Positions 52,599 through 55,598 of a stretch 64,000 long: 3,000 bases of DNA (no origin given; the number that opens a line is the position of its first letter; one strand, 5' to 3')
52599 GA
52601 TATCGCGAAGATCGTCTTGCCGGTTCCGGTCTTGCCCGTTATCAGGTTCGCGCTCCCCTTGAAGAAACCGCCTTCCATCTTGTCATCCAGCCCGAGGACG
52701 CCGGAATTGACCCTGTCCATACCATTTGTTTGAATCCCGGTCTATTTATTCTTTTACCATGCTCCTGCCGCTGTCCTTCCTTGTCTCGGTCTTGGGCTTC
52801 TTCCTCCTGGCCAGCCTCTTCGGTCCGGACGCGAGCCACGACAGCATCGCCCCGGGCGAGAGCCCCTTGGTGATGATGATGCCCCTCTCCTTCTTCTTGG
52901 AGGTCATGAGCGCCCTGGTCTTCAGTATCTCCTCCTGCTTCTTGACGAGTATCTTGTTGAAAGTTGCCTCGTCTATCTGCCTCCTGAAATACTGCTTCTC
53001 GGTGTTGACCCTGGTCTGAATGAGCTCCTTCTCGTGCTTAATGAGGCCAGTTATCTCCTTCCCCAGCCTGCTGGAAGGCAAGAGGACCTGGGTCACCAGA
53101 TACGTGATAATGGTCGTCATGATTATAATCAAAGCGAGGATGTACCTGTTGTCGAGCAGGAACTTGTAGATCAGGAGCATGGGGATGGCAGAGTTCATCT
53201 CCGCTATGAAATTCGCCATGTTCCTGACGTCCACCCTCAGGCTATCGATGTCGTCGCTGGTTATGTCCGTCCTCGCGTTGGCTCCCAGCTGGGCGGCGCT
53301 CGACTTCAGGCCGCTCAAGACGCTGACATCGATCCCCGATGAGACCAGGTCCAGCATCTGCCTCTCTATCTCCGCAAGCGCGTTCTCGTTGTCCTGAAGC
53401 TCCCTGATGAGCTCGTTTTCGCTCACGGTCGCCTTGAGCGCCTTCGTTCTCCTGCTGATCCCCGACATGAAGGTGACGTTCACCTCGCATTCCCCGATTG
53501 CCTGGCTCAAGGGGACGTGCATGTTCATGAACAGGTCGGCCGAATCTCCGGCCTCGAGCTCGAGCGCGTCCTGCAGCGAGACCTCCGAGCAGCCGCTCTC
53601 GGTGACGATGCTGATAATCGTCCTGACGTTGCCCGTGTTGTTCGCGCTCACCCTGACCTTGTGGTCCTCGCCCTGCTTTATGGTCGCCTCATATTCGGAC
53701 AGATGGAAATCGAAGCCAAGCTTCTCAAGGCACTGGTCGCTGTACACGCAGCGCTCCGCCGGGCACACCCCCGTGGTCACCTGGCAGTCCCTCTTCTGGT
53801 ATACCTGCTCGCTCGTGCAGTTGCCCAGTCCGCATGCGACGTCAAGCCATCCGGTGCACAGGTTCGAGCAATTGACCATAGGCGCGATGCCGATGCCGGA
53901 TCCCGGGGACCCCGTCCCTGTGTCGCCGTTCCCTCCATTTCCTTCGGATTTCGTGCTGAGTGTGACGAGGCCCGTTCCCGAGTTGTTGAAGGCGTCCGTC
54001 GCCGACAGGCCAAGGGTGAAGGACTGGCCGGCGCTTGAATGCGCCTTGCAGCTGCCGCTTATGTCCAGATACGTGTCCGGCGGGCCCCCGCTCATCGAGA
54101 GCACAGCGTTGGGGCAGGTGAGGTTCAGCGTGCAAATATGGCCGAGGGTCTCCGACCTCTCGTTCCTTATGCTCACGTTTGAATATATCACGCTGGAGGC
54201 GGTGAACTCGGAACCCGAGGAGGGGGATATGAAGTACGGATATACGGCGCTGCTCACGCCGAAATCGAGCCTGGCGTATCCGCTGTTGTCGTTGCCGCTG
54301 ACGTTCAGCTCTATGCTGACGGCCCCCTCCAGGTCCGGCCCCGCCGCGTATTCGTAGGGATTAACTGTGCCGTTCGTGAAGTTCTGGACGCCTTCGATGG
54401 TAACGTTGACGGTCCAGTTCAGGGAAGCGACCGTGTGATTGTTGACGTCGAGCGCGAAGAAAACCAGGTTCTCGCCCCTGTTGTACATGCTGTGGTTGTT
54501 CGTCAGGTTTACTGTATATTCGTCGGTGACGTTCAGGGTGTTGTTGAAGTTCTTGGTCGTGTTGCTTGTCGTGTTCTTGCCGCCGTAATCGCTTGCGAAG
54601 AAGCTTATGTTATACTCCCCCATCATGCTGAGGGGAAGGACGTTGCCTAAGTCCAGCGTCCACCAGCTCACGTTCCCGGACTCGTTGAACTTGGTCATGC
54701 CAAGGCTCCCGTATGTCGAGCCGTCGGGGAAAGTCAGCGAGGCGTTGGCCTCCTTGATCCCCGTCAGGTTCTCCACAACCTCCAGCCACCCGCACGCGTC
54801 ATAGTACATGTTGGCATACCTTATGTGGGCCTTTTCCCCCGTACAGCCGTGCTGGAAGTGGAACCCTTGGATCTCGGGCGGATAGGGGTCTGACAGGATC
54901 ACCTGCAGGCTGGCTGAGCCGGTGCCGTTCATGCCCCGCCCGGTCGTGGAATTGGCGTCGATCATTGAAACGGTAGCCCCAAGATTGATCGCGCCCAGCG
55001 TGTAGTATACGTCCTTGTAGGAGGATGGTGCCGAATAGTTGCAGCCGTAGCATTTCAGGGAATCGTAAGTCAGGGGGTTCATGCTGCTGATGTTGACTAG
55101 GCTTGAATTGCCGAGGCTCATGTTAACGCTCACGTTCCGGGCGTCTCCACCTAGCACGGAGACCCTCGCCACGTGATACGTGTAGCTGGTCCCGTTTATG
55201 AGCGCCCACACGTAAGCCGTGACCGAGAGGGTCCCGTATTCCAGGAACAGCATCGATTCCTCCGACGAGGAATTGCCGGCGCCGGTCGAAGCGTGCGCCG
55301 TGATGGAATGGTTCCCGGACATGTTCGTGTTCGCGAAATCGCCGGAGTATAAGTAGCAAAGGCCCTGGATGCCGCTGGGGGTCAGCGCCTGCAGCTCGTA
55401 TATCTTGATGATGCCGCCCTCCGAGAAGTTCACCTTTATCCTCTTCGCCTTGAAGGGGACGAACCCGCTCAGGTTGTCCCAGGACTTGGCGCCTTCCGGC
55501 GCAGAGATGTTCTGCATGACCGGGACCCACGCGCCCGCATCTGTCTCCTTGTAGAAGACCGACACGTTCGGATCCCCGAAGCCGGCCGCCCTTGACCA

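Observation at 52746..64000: Giant C-terminally anchored, sequon-saturated multi-domain surface protein (>3743 aa, runs off the window)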

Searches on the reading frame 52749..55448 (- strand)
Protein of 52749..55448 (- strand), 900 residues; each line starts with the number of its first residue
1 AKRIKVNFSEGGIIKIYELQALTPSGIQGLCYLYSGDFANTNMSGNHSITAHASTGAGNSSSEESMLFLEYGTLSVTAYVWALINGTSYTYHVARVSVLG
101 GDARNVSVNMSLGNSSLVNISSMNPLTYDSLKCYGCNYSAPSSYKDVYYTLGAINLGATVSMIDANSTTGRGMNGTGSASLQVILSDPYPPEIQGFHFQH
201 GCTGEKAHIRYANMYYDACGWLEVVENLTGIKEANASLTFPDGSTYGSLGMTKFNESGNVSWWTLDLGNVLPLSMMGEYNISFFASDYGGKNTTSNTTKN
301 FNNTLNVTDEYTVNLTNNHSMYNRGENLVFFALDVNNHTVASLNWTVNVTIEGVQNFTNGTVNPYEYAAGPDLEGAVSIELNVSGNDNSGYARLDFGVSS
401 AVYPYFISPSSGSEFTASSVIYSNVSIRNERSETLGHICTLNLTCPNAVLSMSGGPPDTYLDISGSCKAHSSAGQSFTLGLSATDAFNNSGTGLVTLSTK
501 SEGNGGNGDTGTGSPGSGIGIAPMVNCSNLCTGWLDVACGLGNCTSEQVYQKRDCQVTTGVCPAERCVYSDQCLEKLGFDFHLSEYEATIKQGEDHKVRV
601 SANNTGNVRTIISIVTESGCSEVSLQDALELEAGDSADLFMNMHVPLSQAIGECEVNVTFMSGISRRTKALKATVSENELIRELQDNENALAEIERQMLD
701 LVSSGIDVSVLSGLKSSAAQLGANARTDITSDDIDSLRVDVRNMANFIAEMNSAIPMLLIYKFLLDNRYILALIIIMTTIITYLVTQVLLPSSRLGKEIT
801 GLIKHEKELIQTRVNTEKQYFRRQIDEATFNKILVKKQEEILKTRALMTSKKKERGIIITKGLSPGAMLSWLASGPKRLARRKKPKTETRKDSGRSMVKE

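Call 13: find_homologous_proteins(query=window:52749-55448:-, max_evalue=0.001)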
Query window:52749-55448:- (900 aa): 2 proteins with E <= 0.001 among 8000 candidates.
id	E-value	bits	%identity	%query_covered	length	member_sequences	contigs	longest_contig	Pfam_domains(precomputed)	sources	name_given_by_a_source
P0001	0.0e+0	1271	69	90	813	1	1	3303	-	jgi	jgi:hypothetical protein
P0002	2.1e-284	964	51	100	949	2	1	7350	-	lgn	-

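Call 15: find_encoding_contigs(protein=P0002, flank=10000)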
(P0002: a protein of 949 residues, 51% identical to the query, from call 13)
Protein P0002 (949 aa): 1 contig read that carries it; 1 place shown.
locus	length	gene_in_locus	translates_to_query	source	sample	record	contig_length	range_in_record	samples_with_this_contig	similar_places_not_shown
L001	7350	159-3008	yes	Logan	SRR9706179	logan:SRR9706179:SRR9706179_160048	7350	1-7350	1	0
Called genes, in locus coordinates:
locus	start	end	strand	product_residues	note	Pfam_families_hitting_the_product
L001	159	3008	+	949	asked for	-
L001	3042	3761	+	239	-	PF06745:ATPase, PF23442:DUF7125, PF07088:GvpD_P-loop (weak)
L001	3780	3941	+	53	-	PF18930:DUF5679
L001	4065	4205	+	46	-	PF18930:DUF5679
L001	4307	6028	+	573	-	PF00009:GTP_EFTU, PF01926:MMR_HSR1 (weak), PF03144:GTP_EFTU_D2 (faint), PF11987:IF-2, PF14578:GTP_EFTU_D4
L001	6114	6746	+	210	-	PF00352:TBP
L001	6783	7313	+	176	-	PF01569:PAP2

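Call 16: find_encoding_contigs(protein=P0001, flank=10000)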
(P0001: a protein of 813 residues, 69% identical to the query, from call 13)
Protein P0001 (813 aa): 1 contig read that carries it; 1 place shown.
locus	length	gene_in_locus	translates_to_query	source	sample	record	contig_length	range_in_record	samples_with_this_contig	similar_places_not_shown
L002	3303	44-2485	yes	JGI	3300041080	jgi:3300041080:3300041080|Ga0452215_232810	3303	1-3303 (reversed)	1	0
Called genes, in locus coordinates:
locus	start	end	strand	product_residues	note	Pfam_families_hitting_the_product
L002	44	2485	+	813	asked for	-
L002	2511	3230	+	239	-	PF06745:ATPase, PF23442:DUF7125 (faint), PF07088:GvpD_P-loop (weak)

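Call 18: find_related_loci(query=A1, collection=genome_contigs, flank=10000)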
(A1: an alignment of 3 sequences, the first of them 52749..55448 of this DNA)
Query A1 (900 aa) in genome_contigs; peptide patterns used: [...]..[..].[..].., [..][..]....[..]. (x = any residue, [..] = any of these).
61 stretches matched a pattern; 1 encode a relative of the query (tblastn E <= 1e-3); 1 distinct loci.
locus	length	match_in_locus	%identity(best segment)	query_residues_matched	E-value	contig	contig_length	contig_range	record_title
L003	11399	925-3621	69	1-900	0e+0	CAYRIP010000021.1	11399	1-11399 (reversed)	MAG TPA_asm: uncultured archaeon isolate SRP214966_co2_17 genome assembly, contig: NODE_9765_length_11399_cov_4.151622,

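Call 45: predict_structure(alignment_id=A1)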
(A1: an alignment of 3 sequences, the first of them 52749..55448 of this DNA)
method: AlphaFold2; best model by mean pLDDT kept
length: 900 residues; sequences in the alignment: 3
mean_pLDDT: 37.9   pTM: 0.24
mean pLDDT of the five models: 37.9, 34.6, 33.1, 31.3, 31.3
residues with pLDDT >= 90: 0; 70-90: 40; 50-70: 99; < 50: 761
segments of 3 or more residues with pLDDT < 50: 1-235, 240-244, 246-680, 730-734, 816-823, 844-900
pLDDT, mean of each block of 10 residues (from residue 1): 37 38 34 31 36 33 33 32 33 36 35 31 25 25 24 23 28 24 27 36 29 31 40 48 47 40 44 42 42 34 40 36 30 28 33 29 26 29 31 29 22 24 30 31 26 22 26 29 25 27 26 22 28 35 33 35 30 30 33 42 38 35 36 38 39 38 32 37 70 78 68 71 61 54 74 71 64 59 57 51 51 47 47 51 48 43 41 37 33 31
secondary structure, 60 per line:
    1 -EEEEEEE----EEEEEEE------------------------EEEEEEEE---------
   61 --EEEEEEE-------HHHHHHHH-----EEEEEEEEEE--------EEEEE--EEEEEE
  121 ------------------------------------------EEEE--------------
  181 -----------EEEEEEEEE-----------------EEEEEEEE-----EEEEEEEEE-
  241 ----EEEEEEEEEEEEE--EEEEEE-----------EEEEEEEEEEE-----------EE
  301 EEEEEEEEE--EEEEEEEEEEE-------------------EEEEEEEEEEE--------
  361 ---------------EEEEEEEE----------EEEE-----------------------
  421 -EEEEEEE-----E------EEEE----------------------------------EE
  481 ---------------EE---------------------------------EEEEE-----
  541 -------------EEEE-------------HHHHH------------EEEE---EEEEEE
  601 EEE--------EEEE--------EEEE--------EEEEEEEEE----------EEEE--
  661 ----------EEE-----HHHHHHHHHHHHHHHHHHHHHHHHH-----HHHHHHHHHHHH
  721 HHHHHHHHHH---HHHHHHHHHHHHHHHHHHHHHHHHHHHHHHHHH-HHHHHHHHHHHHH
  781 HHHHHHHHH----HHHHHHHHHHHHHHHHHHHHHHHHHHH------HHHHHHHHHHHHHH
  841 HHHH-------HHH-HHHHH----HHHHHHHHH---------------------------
elements in order (helices of 4 or more, strands of 3 or more residues): E2-8 E13-19 E44-51 E63-69 H77-84 E90-99 E108-112 E115-120 E163-166 E192-200 E218-225 E231-239 E245-257 E260-265 E277-287 E299-309 E312-322 E342-352 E376-383 E394-397 E422-428 E441-444 E531-535 E554-557 H571-575 E588-591 E595-603 E612-615 E624-627 E636-644 E655-658 E671-673 H679-703 H709-730 H734-766 H768-789 H794-820 H827-844 H856-860 H865-873

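Call 46: search_protein_representatives(alignment_id=A1)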
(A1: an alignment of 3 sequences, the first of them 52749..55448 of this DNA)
Query: 3 sequences, 902 profile positions. Proteins with E-value up to 0.001 (for the whole library): 223; up to 1e-10: 177; up to 1e-30: 122. The best 150 are listed.
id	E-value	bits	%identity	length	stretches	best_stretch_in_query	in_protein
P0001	0.0e+00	1666.9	-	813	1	92-902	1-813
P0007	0.0e+00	1376.4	-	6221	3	1-895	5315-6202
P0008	8.3e-269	911.0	-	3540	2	1-875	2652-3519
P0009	4.4e-228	776.2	-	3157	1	4-890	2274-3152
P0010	2.2e-165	568.7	-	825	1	181-898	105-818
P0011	1.8e-129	449.9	-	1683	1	5-886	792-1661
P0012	5.5e-116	405.3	-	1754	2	9-897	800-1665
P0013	2.0e-115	403.4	-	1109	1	33-885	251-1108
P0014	1.2e-112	394.3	-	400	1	518-891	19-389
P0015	2.3e-112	393.3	-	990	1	305-895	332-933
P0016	8.2e-111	388.2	-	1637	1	3-851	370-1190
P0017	1.7e-107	377.2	-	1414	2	284-888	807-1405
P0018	4.4e-105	369.2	-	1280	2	7-887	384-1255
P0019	1.2e-104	367.8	-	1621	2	4-873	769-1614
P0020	1.4e-104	367.5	-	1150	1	184-888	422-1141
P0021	1.8e-102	360.6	-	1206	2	4-861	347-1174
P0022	4.8e-102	359.1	-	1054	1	212-895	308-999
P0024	5.9e-99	348.9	-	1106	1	236-881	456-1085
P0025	1.5e-98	347.6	-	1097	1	87-887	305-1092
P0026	1.1e-97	344.7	-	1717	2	9-881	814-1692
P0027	1.1e-96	341.5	-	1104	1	138-887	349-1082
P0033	4.2e-92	326.3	-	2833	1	30-896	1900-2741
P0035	2.2e-90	320.6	-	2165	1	17-883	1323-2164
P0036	4.0e-90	319.7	-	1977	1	29-894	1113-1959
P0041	1.5e-80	288.0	-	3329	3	34-890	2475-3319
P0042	6.0e-80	286.0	-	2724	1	24-888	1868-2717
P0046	1.5e-78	281.5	-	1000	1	176-891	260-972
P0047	1.0e-76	275.4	-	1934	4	577-883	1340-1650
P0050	7.5e-75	269.2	-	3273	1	41-881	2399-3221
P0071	2.3e-56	208.0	-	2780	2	580-878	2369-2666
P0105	1.6e-38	148.9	-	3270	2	580-854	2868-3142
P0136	3.8e-26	108.0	-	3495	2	590-848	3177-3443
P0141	8.4e-25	103.6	-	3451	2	557-870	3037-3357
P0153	7.9e-23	97.0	-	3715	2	580-850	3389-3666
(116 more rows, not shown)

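Call 50: find_encoding_contigs(protein=P0007, flank=10000, max_places=4)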
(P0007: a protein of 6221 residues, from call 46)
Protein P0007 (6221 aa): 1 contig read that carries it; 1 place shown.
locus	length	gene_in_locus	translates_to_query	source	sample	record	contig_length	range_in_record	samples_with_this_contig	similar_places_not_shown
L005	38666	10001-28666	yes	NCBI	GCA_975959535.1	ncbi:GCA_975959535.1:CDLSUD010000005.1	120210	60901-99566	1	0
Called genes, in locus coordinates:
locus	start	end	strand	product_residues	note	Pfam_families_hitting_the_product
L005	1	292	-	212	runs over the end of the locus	PF01336:tRNA_anti-codon (weak)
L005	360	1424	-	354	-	PF01926:MMR_HSR1, PF02421:FeoB_N, PF16897:MMR_HSR1_Xtn, PF02824:TGS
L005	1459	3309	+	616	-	PF00324:AA_permease, PF13520:AA_permease_2, PF01209:Ubie_methyltran, PF13489:Methyltransf_23, PF13847:Methyltransf_31, PF08241:Methyltransf_11, PF08242:Methyltransf_12, PF13649:Methyltransf_25, +1 more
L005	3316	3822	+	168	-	PF00571:CBS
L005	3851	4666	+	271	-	PF00398:RrnaAD, PF05175:MTS, PF02390:Methyltransf_4 (weak), PF13847:Methyltransf_31 (weak), PF08241:Methyltransf_11 (weak), PF13649:Methyltransf_25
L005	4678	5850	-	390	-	PF00155:Aminotran_1_2, PF01053:Cys_Met_Meta_PP (weak), PF01041:DegT_DnrJ_EryC1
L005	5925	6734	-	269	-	PF17032:Zn_ribbon_15 (faint), PF24463:DUF7577 (faint), PF12773:DZR, PF13240:Zn_Ribbon_1 (weak), PF13248:Zn_ribbon_3 (weak)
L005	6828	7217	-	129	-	PF01201:Ribosomal_S8e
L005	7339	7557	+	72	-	PF01423:LSM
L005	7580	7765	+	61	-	PF01907:Ribosomal_L37e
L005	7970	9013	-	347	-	PF13793:Pribosyltran_N, PF00156:Pribosyltran (weak), PF14572:Pribosyl_synth (weak)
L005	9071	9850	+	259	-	PF00459:Inositol_P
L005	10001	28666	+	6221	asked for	PF05048:NosD, PF13229:Beta_helix, PF05048:NosD, PF13229:Beta_helix, PF05048:NosD, PF13229:Beta_helix, PF05048:NosD, PF13229:Beta_helix, +16 more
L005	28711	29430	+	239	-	PF06745:ATPase, PF23442:DUF7125 (weak), PF07088:GvpD_P-loop (weak)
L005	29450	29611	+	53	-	PF18930:DUF5679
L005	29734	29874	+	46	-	PF18930:DUF5679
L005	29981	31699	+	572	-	PF00009:GTP_EFTU, PF01926:MMR_HSR1 (weak), PF03144:GTP_EFTU_D2 (faint), PF11987:IF-2, PF14578:GTP_EFTU_D4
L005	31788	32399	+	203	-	PF00352:TBP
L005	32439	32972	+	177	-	PF01569:PAP2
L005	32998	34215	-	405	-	PF03463:eRF1_1, PF18854:baeRF_family10, PF03464:eRF1_2, PF18859:acVLRF1, PF03465:eRF1_3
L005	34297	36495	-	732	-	PF00009:GTP_EFTU, PF22042:EF-G_D2, PF03144:GTP_EFTU_D2, PF14492:EFG_III, PF03764:EFG_IV, PF00679:EFG_C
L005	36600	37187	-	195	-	PF00177:Ribosomal_S7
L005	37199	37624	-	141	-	PF00164:Ribosom_S12_S23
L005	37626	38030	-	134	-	PF13083:KH_KhpA-B (faint), PF07650:KH_2 (faint), PF26594:KH_NusA_2nd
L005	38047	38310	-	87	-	PF01248:Ribosomal_L7Ae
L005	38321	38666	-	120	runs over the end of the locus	PF00410:Ribosomal_S8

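Call 51: list_cluster_members(proteins=[P0007, P0008, P0009, L005:34300-36495:-, L005:29981-31696:+, P0011, P0033, P0041])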
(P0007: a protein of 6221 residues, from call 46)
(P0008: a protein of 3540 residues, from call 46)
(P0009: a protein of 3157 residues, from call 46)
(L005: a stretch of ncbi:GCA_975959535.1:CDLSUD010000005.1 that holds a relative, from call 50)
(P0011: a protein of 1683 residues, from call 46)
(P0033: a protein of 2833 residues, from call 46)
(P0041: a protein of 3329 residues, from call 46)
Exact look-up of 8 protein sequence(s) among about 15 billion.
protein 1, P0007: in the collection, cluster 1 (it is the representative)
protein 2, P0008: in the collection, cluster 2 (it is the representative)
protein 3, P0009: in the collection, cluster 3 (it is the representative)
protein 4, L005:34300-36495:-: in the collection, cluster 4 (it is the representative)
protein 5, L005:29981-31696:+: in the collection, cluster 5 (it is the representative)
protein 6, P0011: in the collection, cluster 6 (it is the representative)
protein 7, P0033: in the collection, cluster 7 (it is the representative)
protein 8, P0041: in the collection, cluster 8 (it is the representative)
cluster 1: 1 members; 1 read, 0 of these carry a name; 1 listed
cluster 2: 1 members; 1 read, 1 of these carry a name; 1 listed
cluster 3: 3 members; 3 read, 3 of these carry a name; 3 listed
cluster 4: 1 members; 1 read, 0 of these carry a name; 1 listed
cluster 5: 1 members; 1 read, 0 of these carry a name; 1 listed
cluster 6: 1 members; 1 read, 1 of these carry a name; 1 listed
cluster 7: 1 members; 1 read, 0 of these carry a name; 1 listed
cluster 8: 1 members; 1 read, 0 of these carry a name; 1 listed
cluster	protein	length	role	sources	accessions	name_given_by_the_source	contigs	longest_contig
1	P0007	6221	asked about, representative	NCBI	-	-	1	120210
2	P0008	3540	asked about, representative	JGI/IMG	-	parallel beta-helix repeat protein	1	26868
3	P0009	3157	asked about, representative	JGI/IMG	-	hypothetical protein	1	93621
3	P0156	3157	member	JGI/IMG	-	hypothetical protein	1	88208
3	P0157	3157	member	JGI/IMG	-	hypothetical protein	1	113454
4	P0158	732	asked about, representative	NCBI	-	-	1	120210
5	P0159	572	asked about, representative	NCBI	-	-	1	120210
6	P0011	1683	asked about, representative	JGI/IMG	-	hypothetical protein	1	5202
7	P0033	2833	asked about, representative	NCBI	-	-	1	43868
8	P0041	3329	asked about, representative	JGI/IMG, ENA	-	-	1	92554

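Call 52: find_encoding_contigs(protein=P0009, flank=6000, max_places=3)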
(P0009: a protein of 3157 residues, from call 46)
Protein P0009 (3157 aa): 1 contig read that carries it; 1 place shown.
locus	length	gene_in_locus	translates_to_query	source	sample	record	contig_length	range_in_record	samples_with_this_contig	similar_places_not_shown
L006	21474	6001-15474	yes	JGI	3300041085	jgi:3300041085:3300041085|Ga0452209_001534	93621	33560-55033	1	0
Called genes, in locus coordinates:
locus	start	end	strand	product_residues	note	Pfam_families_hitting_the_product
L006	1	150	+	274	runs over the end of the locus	PF00398:RrnaAD, PF03602:Cons_hypoth95 (faint), PF05175:MTS (weak), PF13847:Methyltransf_31 (faint), PF13649:Methyltransf_25 (weak)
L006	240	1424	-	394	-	PF00155:Aminotran_1_2, PF01041:DegT_DnrJ_EryC1, PF01053:Cys_Met_Meta_PP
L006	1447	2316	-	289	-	PF17032:Zn_ribbon_15 (faint), PF13248:Zn_ribbon_3 (faint), PF12773:DZR, PF24463:DUF7577 (faint), PF13240:Zn_Ribbon_1 (weak)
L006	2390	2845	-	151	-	PF13298:LigD_N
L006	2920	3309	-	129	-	PF01201:Ribosomal_S8e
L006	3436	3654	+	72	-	PF01423:LSM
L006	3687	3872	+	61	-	PF01907:Ribosomal_L37e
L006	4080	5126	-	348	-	PF13793:Pribosyltran_N, PF14572:Pribosyl_synth (weak)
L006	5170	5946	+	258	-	PF00459:Inositol_P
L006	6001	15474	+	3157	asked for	PF13229:Beta_helix, PF05048:NosD, PF13229:Beta_helix, PF05048:NosD (weak), PF05048:NosD, PF13229:Beta_helix, PF05048:NosD, PF13229:Beta_helix, +1 more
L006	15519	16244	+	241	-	PF06745:ATPase, PF23442:DUF7125 (faint), PF07088:GvpD_P-loop (weak)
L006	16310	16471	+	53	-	PF18930:DUF5679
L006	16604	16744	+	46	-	PF18930:DUF5679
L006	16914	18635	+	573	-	PF00009:GTP_EFTU, PF01926:MMR_HSR1 (weak), PF03144:GTP_EFTU_D2 (faint), PF11987:IF-2, PF14578:GTP_EFTU_D4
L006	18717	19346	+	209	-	PF00352:TBP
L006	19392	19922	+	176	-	PF01569:PAP2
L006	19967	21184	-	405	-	PF03463:eRF1_1, PF18854:baeRF_family10, PF03464:eRF1_2, PF18859:acVLRF1, PF03465:eRF1_3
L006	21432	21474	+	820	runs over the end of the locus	PF05048:NosD (weak), PF13229:Beta_helix (faint)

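Call 53: find_encoding_contigs(protein=P0041, flank=6000, max_places=2)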
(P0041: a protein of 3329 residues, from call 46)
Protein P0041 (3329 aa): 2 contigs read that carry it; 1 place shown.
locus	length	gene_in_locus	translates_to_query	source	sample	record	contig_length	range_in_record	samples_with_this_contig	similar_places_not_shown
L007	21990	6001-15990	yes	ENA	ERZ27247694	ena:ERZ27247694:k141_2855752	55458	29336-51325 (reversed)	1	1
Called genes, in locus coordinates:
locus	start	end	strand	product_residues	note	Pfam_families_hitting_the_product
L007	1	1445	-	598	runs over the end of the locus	-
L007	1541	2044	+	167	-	PF13463:HTH_27 (weak), PF24034:DUF7343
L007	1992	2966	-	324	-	PF02661:Fic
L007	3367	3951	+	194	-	PF02308:MgtC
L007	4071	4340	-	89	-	-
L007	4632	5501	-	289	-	-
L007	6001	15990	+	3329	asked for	PF13754:Big_3_4 (faint), PF19077:Big_13 (faint), PF17957:Big_7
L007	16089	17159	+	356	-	PF25212:HVO_A0114 (faint)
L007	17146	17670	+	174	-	PF19502:DUF6036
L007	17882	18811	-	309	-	PF01544:CorA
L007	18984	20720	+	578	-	-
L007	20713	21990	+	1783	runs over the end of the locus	-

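Call 54: find_encoding_contigs(protein=P0033, flank=6000, max_places=2)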
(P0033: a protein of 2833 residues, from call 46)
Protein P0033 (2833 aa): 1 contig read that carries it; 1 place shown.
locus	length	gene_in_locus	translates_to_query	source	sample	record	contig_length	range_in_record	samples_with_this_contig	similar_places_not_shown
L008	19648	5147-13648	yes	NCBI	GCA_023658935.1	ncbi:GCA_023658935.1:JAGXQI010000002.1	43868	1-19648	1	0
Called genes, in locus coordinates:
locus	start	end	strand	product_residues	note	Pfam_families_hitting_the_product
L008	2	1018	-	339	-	?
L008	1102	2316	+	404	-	-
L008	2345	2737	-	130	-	-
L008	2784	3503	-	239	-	PF06745:ATPase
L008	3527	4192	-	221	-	PF03796:DnaB_C (weak), PF06745:ATPase, PF08423:Rad51 (weak), PF13481:AAA_25, PF23442:DUF7125, PF07088:GvpD_P-loop (weak)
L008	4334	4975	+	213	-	PF12389:Peptidase_M73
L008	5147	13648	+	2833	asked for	-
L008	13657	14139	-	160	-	PF00334:NDK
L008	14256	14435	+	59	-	-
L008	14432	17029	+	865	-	-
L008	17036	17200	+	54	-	-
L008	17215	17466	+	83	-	-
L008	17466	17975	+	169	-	-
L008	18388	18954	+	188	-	-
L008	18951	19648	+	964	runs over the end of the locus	-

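Call 73: find_encoding_contigs(protein=P0050, flank=8000, max_places=2)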
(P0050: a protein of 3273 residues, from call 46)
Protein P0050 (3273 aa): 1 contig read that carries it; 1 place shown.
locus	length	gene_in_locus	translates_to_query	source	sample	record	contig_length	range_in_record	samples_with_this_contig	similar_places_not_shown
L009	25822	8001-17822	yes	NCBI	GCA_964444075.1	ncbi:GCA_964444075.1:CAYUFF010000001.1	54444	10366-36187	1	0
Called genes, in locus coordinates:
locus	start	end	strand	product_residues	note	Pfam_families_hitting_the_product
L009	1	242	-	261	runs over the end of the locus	PF09754:PAC2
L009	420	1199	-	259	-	PF00575:S1, PF07541:EIF_2_alpha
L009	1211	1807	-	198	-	PF01558:POR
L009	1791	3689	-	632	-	PF01855:POR_N, PF12838:Fer4_7 (faint), PF12797:Fer4_2 (faint), PF02780:Transketolase_C (weak), PF02775:TPP_enzyme_C, PF13237:Fer4_10 (weak), PF14697:Fer4_21 (weak), PF00037:Fer4 (weak)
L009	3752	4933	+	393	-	PF13439:Glyco_transf_4, PF00534:Glycos_transf_1, PF13692:Glyco_trans_1_4, PF13524:Glyco_trans_1_2 (weak)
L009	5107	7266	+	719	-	PF02516:STT3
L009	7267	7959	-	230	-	PF06745:ATPase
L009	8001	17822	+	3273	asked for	PF07495:Y_Y_Y (faint), PF12245:Big_3_2 (faint), PF13750:Big_3_3 (faint), PF17957:Big_7 (weak), PF19077:Big_13 (weak), PF17957:Big_7 (weak)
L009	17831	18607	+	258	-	PF03796:DnaB_C, PF06745:ATPase, PF23442:DUF7125 (weak), PF13481:AAA_25 (weak)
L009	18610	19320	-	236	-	PF00149:Metallophos, PF12850:Metallophos_2 (weak)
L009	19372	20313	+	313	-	PF01145:Band_7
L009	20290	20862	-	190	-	PF02163:Peptidase_M50 (weak)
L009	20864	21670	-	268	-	PF05362:Lon_C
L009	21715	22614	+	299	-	PF00491:Arginase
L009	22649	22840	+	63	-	-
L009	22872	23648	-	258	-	PF00705:PCNA_N, PF02144:Rad1 (weak), PF02747:PCNA_C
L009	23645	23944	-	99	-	-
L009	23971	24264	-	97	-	-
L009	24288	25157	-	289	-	PF00850:Hist_deacetyl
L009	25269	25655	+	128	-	PF00410:Ribosomal_S8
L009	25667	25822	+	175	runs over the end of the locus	PF00347:Ribosomal_L6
